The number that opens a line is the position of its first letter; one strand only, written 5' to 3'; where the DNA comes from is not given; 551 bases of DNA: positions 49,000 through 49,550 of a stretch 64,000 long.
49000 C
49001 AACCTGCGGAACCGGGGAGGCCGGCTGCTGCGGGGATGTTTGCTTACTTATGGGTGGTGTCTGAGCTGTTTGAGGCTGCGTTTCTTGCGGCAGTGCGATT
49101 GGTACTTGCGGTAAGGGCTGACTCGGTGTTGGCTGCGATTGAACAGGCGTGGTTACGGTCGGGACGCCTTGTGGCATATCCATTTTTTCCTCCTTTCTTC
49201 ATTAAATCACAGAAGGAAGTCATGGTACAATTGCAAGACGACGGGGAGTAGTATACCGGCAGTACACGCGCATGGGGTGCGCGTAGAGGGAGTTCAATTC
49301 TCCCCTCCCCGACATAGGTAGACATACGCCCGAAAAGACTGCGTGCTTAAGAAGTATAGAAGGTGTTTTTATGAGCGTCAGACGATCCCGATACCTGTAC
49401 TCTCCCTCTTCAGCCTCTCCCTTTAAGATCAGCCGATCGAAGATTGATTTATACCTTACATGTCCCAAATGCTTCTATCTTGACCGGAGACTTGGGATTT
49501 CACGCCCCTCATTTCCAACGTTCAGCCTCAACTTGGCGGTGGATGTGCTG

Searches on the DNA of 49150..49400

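Call 110: search_rna_families(source=window, start=49150, end=49400, threshold=evalue, max_evalue=1)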
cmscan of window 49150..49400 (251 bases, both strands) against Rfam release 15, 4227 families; matches with E-value up to 1: 3.
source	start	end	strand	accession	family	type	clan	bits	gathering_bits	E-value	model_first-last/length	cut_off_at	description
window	49242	49312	+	RF00005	tRNA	Gene; tRNA;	CL00001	50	29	3.8e-10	1-71/71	no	tRNA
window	49238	49374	+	RF02435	SpF41_sRNA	Gene; sRNA;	-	24.7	52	0.062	1-105/105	no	Streptococcus sRNA SpF41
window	49186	49231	-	RF01125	sR4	Gene; snRNA; snoRNA; CD-box;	-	14.5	50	0.43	1-56/56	no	Small nucleolar RNA sR4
